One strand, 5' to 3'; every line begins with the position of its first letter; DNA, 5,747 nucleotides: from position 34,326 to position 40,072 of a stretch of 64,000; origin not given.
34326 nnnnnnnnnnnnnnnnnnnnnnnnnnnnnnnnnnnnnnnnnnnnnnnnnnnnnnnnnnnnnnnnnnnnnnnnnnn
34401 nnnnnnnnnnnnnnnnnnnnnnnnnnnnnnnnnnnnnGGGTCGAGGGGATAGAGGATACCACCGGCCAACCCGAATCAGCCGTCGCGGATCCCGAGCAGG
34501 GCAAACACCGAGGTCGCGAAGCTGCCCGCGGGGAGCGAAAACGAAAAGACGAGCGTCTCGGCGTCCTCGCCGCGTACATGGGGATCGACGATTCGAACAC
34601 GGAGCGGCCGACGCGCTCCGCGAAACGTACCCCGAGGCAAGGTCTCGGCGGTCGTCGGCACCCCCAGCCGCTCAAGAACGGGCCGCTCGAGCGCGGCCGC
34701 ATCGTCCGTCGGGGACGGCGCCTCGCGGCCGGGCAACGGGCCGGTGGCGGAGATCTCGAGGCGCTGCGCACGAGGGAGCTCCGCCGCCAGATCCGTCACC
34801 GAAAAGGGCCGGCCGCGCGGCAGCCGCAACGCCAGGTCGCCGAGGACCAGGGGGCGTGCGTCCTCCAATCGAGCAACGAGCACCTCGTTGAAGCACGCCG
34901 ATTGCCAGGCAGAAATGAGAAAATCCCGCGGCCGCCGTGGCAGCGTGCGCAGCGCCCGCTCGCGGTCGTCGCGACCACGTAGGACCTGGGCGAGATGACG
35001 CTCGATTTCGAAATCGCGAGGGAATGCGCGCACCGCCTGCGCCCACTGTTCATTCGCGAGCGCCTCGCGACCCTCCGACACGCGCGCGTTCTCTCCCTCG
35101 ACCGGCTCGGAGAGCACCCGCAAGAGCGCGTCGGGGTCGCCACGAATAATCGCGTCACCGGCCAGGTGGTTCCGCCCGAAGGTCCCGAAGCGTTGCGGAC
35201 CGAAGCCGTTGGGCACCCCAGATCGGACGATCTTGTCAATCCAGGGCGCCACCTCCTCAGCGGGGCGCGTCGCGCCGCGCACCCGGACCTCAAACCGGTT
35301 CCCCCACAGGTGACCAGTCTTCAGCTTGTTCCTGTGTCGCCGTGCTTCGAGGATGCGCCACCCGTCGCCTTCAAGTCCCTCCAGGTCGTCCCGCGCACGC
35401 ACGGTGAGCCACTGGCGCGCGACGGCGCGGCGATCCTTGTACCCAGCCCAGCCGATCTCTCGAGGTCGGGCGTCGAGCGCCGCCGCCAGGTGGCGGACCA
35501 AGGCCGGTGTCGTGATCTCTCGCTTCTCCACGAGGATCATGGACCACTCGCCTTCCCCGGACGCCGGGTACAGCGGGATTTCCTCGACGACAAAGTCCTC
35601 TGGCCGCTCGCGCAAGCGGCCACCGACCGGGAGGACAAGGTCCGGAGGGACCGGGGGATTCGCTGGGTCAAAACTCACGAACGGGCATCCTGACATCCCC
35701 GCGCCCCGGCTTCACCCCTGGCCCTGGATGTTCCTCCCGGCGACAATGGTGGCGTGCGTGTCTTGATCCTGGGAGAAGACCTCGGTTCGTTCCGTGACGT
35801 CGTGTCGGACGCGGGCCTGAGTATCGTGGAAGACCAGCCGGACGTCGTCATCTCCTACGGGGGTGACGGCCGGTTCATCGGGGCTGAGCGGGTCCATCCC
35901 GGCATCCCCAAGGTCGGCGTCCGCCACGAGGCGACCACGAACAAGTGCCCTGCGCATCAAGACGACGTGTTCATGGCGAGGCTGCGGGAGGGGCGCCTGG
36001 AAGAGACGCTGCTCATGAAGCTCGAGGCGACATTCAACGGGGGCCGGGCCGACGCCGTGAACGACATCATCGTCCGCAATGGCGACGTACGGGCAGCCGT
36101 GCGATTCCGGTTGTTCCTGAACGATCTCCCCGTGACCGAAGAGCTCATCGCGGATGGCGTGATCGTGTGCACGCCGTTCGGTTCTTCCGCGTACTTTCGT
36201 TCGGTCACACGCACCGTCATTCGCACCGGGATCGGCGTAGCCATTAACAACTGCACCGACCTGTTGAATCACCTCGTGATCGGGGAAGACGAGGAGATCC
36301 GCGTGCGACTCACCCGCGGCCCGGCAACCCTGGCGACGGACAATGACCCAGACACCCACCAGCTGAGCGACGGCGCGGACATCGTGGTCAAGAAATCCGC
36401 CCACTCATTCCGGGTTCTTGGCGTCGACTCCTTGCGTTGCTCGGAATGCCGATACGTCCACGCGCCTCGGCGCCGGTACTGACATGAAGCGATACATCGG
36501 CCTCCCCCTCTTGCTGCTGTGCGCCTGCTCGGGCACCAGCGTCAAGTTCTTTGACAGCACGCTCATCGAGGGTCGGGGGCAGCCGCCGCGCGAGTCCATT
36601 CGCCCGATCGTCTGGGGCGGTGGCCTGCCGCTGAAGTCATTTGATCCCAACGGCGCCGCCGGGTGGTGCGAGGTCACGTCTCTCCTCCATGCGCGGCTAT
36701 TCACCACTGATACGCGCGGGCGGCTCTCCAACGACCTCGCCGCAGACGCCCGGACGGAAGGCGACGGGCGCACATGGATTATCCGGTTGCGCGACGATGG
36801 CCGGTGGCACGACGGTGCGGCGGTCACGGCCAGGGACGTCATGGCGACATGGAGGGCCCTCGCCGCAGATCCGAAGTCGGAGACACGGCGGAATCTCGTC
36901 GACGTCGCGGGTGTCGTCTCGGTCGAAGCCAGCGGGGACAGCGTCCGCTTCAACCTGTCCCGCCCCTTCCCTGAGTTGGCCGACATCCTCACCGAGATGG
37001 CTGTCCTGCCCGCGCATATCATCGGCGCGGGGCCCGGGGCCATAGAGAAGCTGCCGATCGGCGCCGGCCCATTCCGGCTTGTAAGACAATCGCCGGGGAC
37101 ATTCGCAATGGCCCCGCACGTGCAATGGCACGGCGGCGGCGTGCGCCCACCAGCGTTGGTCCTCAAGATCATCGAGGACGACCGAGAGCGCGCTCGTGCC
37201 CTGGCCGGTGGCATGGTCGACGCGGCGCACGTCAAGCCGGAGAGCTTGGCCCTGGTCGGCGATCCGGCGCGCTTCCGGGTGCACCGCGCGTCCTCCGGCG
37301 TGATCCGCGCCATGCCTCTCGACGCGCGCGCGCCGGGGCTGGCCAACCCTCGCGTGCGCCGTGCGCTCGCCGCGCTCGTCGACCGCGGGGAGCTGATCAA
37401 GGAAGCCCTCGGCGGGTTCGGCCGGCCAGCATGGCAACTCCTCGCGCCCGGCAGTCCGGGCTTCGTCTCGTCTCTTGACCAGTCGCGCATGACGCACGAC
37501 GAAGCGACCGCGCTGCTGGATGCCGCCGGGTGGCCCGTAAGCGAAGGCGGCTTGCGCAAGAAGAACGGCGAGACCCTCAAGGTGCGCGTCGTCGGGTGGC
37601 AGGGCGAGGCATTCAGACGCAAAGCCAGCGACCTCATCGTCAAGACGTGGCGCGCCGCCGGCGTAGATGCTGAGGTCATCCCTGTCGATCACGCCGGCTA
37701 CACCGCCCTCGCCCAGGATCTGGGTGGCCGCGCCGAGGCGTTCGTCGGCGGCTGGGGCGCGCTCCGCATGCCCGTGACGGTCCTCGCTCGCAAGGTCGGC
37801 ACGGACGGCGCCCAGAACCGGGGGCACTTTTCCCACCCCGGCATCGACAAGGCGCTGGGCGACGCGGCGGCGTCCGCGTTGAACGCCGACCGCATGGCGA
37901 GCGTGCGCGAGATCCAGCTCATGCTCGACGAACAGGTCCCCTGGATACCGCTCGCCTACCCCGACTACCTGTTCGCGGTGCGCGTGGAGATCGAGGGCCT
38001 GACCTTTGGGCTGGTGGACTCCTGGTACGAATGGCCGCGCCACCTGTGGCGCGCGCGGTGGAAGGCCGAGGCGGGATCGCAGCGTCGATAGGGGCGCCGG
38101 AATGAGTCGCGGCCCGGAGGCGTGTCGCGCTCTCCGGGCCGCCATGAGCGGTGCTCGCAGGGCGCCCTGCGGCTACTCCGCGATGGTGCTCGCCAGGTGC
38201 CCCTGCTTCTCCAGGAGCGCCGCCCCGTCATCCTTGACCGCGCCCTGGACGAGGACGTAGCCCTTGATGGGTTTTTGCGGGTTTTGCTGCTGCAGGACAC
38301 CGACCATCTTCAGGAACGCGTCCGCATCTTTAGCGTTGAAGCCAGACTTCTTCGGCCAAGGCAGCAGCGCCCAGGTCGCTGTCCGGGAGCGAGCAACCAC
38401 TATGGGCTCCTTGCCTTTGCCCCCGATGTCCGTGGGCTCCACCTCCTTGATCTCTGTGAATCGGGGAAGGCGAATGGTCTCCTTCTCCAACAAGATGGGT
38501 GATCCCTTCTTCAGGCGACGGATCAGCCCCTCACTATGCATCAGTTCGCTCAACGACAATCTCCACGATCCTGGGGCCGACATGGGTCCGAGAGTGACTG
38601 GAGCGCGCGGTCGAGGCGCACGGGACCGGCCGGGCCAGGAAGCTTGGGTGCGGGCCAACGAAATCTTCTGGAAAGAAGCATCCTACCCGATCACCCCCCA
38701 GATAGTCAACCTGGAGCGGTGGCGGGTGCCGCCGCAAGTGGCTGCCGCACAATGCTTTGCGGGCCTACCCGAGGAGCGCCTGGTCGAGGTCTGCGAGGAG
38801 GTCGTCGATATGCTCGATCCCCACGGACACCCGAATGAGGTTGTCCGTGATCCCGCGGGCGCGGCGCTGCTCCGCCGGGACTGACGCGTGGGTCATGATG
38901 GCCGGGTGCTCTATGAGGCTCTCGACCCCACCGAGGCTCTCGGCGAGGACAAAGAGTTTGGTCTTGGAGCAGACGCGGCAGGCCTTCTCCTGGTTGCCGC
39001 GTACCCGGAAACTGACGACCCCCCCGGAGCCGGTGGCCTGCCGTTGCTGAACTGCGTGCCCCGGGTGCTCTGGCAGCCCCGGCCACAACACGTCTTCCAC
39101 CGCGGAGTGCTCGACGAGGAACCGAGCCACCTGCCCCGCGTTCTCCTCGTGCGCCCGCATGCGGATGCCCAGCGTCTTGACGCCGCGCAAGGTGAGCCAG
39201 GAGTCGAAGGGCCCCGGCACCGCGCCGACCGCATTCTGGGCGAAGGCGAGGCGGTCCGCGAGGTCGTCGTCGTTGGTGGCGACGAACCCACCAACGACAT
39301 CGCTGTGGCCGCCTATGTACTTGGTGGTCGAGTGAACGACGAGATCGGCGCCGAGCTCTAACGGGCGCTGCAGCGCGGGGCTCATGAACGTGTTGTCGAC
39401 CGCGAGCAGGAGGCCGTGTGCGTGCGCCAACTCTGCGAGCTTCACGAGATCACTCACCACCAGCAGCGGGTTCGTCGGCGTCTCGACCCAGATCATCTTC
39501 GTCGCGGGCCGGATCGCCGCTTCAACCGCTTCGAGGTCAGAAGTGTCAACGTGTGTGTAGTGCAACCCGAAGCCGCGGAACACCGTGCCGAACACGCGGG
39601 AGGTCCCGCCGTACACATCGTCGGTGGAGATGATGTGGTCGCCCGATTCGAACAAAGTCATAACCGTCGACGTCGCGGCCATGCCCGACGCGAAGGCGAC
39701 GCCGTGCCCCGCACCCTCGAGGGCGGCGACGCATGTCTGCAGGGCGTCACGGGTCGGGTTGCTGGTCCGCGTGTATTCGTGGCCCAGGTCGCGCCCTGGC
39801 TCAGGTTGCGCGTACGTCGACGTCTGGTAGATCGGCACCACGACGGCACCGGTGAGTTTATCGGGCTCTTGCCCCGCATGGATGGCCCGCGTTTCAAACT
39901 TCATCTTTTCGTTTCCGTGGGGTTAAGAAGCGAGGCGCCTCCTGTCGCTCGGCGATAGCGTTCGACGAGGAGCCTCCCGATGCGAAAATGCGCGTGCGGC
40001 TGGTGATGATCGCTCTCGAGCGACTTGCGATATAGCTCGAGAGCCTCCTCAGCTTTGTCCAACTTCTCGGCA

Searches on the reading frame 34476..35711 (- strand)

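Call 52: search_protein_families(library=pfam, proteins=[window:34476-35711:-], max_evalue=0.0001)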
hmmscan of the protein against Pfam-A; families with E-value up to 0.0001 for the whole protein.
window:34476-35711:- (411 aa): 1 family
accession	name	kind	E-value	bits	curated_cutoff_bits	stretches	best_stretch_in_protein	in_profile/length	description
PF01142.23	TruD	-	3.3e-85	286.9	27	1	28-403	13-409/412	tRNA pseudouridine synthase D (TruD)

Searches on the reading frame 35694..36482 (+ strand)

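Call 52: search_protein_families(library=pfam, proteins=[window:35694-36482:+], max_evalue=0.0001)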
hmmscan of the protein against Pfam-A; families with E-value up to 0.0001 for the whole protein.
window:35694-36482:+ (262 aa): 1 family
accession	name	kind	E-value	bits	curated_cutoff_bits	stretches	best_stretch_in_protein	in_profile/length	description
PF20143.4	NAD_kinase_C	-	2.3e-07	31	23.7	1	123-241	2-123/126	ATP-NAD kinase C-terminal domain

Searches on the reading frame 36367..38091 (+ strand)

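Call 52: search_protein_families(library=pfam, proteins=[window:36367-38091:+], max_evalue=0.0001)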
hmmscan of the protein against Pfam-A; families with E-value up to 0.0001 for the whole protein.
window:36367-38091:+ (574 aa): 1 family
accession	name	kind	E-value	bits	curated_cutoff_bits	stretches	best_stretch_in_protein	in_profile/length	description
PF00496.27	SBP_bac_5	-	1.5e-55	189.3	32.4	1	121-465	3-348/368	Bacterial extracellular solute-binding proteins, family 5 Middle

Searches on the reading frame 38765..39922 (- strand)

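Call 52: search_protein_families(library=pfam, proteins=[window:38765-39922:-], max_evalue=0.0001)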
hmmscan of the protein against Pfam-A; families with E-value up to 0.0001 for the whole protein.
window:38765-39922:- (385 aa): 6 families
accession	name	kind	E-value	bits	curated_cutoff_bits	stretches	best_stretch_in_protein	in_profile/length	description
PF01053.26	Cys_Met_Meta_PP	-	2e-157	524.1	27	1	10-383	1-380/381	Cys/Met metabolism PLP-dependent enzyme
PF00155.27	Aminotran_1_2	-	4.6e-09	36.4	19.7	1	46-185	31-194/361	Aminotransferase class I and II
PF01041.23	DegT_DnrJ_EryC1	-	1.2e-05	25.1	19.8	1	55-229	23-199/360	DegT/DnrJ/EryC1/StrS aminotransferase family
PF06838.17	Met_gamma_lyase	-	3.8e-05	22.9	24.2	1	103-219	114-241/405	Methionine gamma-lyase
PF01212.27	Beta_elim_lyase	-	4e-05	23.5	27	1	47-233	24-228/288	Beta-eliminating lyase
PF00266.25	Aminotran_5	-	6.7e-05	22.5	21.5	1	89-204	84-204/371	Aminotransferase class-V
